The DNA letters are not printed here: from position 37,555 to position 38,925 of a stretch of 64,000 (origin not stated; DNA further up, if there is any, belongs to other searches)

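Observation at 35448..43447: Six tandem amidohydrolase-2 paralogs (plus one embedded SDR) in an 8-kb same-strand array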

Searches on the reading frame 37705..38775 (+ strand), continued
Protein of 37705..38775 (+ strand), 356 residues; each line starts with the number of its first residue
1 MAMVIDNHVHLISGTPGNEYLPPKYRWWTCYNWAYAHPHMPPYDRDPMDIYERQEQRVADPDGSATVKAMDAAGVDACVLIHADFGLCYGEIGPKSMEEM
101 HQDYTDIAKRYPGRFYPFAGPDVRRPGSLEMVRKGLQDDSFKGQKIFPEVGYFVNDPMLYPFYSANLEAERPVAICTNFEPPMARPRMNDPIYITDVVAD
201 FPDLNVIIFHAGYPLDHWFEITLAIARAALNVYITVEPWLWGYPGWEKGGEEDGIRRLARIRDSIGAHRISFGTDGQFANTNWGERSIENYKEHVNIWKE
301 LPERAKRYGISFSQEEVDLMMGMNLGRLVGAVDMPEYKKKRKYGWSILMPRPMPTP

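Call 24: search_solved_structures(query=A1, max_evalue=1, show_alignments=5)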
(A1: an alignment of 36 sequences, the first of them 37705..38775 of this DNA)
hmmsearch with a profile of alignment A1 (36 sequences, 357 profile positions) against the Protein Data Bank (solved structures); distinct sequences matched with E-value up to 1: 14.
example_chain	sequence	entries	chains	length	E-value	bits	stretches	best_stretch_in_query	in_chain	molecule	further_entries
3irs_A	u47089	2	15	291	1.8e-12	49.7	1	86-248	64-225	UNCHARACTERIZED PROTEIN BB4693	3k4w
4inf_A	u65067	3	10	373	3.2e-07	32.5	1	43-176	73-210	METAL-DEPENDENT HYDROLASE | 5-Carboxyvanillate Decarboxylase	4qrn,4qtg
4qs5_A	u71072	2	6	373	5e-07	31.8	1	43-176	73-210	Ligw2 Decarboxylase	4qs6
3nur_A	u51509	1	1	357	0.0001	24.2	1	90-173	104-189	Amidohydrolase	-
6dwv_B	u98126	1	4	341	0.00014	23.8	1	120-218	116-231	4-oxalomesaconate hydratase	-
6dxq_A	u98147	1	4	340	0.00016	23.6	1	120-218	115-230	4-oxalomesaconate hydratase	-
6dxs_A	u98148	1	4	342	0.00016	23.6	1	120-218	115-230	4-oxalomesaconate hydratase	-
6jqw_A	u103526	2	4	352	0.0018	20.2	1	194-287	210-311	Salicylate decarboxylase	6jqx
8h41_A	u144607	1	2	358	0.0019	20.1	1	194-287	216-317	Salicylate decarboxylase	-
2gwg_A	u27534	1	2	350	0.0034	19.2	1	126-218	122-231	4-oxalomesaconate hydratase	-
6e6i_A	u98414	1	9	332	0.021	16.6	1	156-215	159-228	2,2',3-trihydroxy-3'-methoxy-5,5'-dicarboxybiphenyl meta-cleavage compound hydrolase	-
5vn5_A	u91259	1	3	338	0.022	16.6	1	156-215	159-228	2,2',3-trihydroxy-3'-methoxy-5,5'-dicarboxybiphenyl meta-cleavage compound hydrolase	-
3ij6_A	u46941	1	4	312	0.041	15.7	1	92-218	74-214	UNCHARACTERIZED METAL-DEPENDENT HYDROLASE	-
1wdu_A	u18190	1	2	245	0.042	15.6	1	249-290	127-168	TRAS1 ORF2p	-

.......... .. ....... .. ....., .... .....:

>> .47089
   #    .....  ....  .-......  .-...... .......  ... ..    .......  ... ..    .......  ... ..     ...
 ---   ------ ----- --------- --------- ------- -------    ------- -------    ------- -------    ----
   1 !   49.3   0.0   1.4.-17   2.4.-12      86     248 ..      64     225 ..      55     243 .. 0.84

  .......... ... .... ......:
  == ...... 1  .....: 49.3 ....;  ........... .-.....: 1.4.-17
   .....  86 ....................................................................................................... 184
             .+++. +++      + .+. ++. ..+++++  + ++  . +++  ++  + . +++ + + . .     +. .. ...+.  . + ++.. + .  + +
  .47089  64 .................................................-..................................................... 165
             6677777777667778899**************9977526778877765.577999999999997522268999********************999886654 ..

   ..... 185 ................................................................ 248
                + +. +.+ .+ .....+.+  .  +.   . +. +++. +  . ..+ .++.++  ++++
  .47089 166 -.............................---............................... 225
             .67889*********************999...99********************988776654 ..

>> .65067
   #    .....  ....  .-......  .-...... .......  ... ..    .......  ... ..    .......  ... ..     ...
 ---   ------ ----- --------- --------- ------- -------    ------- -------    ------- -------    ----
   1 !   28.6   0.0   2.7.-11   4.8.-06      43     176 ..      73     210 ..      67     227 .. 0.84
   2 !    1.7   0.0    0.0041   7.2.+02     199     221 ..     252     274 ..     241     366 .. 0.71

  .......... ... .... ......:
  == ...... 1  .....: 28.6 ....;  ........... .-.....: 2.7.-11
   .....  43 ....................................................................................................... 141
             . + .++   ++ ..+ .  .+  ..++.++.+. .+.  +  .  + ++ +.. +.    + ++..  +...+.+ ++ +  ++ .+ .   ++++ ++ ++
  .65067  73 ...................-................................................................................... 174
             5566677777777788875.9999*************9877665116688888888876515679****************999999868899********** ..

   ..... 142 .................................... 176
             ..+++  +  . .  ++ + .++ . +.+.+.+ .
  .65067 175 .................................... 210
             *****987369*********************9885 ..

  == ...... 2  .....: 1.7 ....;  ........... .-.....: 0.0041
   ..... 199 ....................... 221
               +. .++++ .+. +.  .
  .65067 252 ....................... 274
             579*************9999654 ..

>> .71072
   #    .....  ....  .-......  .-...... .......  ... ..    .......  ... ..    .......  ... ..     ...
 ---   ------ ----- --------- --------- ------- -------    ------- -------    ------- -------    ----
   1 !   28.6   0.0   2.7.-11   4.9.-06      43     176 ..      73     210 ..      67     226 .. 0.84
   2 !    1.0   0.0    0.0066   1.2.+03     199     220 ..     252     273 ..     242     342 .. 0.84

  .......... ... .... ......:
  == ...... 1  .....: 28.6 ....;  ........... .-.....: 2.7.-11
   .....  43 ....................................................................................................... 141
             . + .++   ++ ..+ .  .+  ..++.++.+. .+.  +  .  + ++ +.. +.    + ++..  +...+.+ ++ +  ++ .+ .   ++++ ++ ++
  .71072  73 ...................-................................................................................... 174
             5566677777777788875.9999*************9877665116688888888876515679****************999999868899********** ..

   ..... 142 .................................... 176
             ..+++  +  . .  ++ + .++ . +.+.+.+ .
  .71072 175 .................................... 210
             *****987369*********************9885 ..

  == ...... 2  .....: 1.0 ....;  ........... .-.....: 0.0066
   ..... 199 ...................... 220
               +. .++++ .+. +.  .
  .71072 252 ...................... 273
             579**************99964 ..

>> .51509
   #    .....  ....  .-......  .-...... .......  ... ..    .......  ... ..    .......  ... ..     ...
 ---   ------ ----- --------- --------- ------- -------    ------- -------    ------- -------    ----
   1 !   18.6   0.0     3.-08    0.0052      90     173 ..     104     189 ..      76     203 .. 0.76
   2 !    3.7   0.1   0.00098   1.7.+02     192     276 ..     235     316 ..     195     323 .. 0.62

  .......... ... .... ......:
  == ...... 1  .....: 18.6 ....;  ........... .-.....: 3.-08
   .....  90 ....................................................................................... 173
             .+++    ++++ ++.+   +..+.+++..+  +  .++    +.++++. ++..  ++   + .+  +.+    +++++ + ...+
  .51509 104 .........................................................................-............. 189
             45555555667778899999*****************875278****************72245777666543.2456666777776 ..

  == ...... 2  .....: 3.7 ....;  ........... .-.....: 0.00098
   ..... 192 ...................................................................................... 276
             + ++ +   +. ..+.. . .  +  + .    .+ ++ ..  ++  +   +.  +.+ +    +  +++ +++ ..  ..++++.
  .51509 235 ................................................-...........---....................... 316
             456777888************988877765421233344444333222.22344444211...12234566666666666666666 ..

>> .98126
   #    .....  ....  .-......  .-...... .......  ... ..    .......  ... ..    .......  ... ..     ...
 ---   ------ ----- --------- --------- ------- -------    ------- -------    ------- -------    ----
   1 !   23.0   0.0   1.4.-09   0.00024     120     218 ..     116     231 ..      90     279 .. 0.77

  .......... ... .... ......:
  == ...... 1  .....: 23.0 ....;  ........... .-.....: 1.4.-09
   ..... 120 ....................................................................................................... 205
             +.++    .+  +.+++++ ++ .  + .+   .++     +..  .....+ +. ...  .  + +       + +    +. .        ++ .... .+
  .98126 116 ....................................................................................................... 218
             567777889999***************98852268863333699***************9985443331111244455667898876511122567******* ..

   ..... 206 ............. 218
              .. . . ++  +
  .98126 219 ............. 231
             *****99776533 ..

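Call 27: search_protein_representatives(alignment_id=A1)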
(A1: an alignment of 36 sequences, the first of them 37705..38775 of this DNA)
Query: 36 sequences, 357 profile positions. Proteins with E-value up to 0.001 (for the whole library): 4271; up to 1e-10: 1134; up to 1e-30: 155. The best 150 are listed.
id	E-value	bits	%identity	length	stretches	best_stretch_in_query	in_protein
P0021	1.4e-175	599.5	-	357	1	1-357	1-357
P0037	5.6e-123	426.5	-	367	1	3-354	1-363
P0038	6.0e-119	413.2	-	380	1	3-356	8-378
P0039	4.1e-117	407.2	-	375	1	1-354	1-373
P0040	4.3e-110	384.1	-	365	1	3-349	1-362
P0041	7.2e-105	366.9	-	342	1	1-354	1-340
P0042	4.4e-102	357.7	-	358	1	3-354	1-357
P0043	1.0e-100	353.3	-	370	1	3-353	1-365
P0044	2.2e-96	339.0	-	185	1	1-185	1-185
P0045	8.0e-96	337.1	-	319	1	1-242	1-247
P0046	1.1e-94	333.4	-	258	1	108-355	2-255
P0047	9.5e-80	284.3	-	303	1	70-354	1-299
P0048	1.2e-78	280.6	-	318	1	1-333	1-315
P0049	2.0e-76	273.4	-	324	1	3-333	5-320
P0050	1.6e-75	270.4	-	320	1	3-334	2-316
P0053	1.8e-70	253.8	-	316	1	3-332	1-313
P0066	3.1e-55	203.6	-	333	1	6-332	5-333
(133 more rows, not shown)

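Call 39: search_protein_families(library=pfam, proteins=[L007:5906-6490:+, L007:6483-7811:+, L007:7866-8792:+, L007:11127-12344:+, L007:12292-13560:+, L007:13570-14646:+, L007:16963-18174:+, L007:4561-5706:+, L007:17712-19295:+, L007:480-1460:+], max_evalue=0.001)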
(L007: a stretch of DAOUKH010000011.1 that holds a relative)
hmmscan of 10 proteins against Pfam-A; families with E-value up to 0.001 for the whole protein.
L007:5906-6490:+ (194 aa): 1 family
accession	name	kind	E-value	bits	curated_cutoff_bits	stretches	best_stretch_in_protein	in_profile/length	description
PF04290.18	DctQ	-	2.9e-25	89.1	28.3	1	37-169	1-131/132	Tripartite ATP-independent periplasmic transporters, DctQ component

L007:6483-7811:+ (442 aa): 1 family
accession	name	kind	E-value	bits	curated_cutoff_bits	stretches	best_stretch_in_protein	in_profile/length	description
PF06808.19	DctM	-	6.5e-68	229.9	23.8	1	12-429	2-413/413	Tripartite ATP-independent periplasmic transporter, DctM component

L007:7866-8792:+ (308 aa): 1 family
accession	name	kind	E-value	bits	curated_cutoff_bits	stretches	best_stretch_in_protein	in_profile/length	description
PF00296.26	Bac_luciferase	-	5.3e-53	180.9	27.9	1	19-251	21-234/314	Luciferase-like monooxygenase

L007:11127-12344:+ (405 aa): 1 family
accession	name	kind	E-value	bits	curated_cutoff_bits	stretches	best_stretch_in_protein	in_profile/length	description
PF02515.22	CoA_transf_3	-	1.3e-109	367.1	23.3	1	14-380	1-366/366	CoA-transferase family III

L007:12292-13560:+ (422 aa): 1 family
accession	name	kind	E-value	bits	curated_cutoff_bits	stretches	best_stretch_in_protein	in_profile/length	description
PF02515.22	CoA_transf_3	-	2.7e-88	297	23.3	1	25-396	1-365/366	CoA-transferase family III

L007:13570-14646:+ (358 aa): 4 families
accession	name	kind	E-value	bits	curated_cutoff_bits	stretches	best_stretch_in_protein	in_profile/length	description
PF00107.32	ADH_zinc_N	-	3.2e-27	95.5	31.8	1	190-319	1-128/129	Zinc-binding dehydrogenase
PF08240.17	ADH_N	-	2.7e-26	92.3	23.5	1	42-148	1-103/104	Alcohol dehydrogenase GroES-like domain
PF13602.12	ADH_zinc_N_2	-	1.9e-19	71.4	27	1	223-354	2-134/134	Zinc-binding dehydrogenase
PF01262.27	AlaDh_PNT_C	-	3.3e-05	23.9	23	1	170-239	17-88/214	Alanine dehydrogenase/PNT, C-terminal domain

L007:16963-18174:+ (403 aa): 1 family
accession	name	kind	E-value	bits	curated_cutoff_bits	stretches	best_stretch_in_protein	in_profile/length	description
PF02515.22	CoA_transf_3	-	1.2e-68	232.4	23.3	1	2-365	1-366/366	CoA-transferase family III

L007:4561-5706:+ (381 aa): 1 family
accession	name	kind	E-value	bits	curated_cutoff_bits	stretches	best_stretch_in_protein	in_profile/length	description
PF03480.18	DctP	-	4.1e-21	76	23.4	1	47-328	8-275/286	Bacterial extracellular solute-binding protein, family 7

L007:17712-19295:+ (527 aa): 1 family
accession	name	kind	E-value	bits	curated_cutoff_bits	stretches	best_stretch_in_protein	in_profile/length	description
PF04909.20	Amidohydro_2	-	9.7e-28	98.2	26.4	1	256-500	64-289/289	Amidohydrolase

L007:480-1460:+ (326 aa): 7 families
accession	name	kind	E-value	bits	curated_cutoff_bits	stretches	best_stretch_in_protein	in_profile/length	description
PF02310.24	B12-binding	-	2.8e-17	63.1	32.1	1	132-234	2-107/121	B12 binding domain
PF01381.28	HTH_3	-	3.9e-15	56.1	23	1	271-324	2-55/55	Helix-turn-helix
PF02607.22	B12-binding_2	-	3.5e-13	50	23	1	45-112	2-68/74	B12 binding domain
PF13560.12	HTH_31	-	2.6e-11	44.1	27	1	265-321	1-58/64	Helix-turn-helix domain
PF12844.13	HTH_19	-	7.3e-10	39.1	30.2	1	267-325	1-59/64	Helix-turn-helix domain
PF13443.12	HTH_26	-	6.9e-07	29.9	22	1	270-325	2-58/63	Cro/C1-type HTH DNA-binding domain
PF13744.12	HTH_37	-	0.00026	21.2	27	1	264-321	17-75/80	Helix-turn-helix domain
